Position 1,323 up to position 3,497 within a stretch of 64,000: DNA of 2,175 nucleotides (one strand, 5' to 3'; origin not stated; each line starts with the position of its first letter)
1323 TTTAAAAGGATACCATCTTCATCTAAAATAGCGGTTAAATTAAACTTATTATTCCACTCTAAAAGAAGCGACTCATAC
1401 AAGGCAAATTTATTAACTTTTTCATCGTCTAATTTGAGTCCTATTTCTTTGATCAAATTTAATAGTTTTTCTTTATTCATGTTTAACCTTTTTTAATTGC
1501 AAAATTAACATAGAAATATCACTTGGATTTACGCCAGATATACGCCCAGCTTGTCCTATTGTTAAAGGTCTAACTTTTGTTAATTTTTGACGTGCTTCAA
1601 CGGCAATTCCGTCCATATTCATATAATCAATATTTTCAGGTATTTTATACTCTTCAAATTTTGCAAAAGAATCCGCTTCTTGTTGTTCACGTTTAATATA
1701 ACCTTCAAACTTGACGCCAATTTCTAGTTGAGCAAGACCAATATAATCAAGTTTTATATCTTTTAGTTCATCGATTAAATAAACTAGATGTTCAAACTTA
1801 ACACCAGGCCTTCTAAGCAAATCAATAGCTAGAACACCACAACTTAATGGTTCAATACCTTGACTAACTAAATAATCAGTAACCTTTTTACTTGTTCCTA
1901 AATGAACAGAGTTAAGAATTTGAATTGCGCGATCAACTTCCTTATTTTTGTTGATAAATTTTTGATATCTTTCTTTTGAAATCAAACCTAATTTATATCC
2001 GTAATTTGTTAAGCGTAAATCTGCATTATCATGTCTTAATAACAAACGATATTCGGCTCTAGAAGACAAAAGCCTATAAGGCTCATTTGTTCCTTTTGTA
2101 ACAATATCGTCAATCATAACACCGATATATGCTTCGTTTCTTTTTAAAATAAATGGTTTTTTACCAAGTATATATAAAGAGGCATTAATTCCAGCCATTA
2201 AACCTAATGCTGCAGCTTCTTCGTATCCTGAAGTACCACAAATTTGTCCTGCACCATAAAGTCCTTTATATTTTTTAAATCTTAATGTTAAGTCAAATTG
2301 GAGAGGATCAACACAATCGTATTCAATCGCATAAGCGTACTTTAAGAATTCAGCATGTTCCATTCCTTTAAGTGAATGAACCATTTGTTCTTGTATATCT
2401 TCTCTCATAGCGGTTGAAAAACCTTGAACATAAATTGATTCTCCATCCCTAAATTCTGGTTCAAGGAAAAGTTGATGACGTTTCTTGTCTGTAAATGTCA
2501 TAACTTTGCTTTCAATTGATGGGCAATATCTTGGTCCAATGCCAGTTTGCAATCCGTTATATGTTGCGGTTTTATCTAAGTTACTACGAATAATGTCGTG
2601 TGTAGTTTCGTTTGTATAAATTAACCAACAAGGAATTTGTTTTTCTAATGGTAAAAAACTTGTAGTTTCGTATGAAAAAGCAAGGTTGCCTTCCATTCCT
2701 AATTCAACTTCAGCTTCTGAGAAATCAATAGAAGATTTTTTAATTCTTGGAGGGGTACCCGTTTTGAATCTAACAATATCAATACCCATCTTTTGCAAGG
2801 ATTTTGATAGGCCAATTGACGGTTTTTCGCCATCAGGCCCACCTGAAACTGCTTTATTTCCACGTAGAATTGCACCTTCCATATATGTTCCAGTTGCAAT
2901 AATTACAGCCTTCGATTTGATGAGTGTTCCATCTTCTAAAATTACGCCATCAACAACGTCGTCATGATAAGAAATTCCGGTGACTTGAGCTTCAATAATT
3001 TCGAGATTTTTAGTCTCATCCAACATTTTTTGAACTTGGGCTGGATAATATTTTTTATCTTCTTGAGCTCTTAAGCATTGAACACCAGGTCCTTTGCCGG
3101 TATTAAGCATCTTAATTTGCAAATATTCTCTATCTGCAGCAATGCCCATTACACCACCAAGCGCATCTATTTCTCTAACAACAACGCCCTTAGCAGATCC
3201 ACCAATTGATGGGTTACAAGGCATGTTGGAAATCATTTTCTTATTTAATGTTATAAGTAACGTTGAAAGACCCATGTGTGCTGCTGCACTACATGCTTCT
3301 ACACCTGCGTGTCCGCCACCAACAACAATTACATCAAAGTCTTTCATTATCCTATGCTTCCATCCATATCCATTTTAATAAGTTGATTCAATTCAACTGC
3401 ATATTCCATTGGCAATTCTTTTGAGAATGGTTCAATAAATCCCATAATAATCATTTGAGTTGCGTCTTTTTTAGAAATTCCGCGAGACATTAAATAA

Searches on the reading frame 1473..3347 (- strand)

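Call 20: search_protein_families(library=ncbifam, proteins=[window:1473-3347:-])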
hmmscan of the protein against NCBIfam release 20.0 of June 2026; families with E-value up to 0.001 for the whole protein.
window:1473-3347:- (624 aa): 13 families
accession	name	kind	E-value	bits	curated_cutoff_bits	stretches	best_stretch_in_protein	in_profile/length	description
TIGR00136.1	mnmG_gidA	equivalog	1.5e-241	803.1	524.85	1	4-620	1-614/616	tRNA uridine-5-carboxymethylaminomethyl(34) synthesis enzyme MnmG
NF003739.0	PRK05335.1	equivalog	5.6e-19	68.2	262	1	301-418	272-389/441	methylenetetrahydrofolate--tRNA-(uracil(54)-C(5))-methyltransferase (FADH(2)-oxidizing) TrmFO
TIGR00137.1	gid_trmFO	equivalog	1.9e-16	59.9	428.65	1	299-421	267-389/433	FADH(2)-oxidizing methylenetetrahydrofolate--tRNA-(uracil(54)-C(5))-methyltransferase TrmFO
TIGR03140.1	AhpF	equivalog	2e-05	23.3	502.9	0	2-33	211-242/515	alkyl hydroperoxide reductase subunit F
NF053676.1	4oxCHCAChcC1Cy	equivalog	0.00016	20.3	1000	0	117-155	205-244/528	4-oxocyclohexanecarboxylate 2-dehydrogenase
NF053717.1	VnlPnlRedVprA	equivalog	0.00029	19.8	600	0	2-33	5-36/481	vinyl phenol reductase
TIGR01292.1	TRX_reduct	equivalog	0.00032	19.6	343.45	0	5-35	2-32/300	thioredoxin-disulfide reductase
NF006130.0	PRK08274.1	equivalog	0.00032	19.6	369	0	2-33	4-35/467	FAD-dependent tricarballylate dehydrogenase TcuA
NF041160.1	DGGPL_Thplmales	equivalog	0.00038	19.5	780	1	1-48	1-48/396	digeranylgeranylglycerophospholipid reductase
NF005691.0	PRK07494.1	equivalog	0.00048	18.8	459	0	2-36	7-41/404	UbiH/UbiF family hydroxylase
NF005882.1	PRK07843.1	equivalog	0.00048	18.7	788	1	4-33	2-31/547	3-oxosteroid 1-dehydrogenase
NF004776.0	PRK06116.1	equivalog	0.00069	18.7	480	0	1-32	2-33/450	glutathione-disulfide reductase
TIGR02032.1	GG-red-SF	subfamily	0.00091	19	158.8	0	4-51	1-47/297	geranylgeranyl reductase family protein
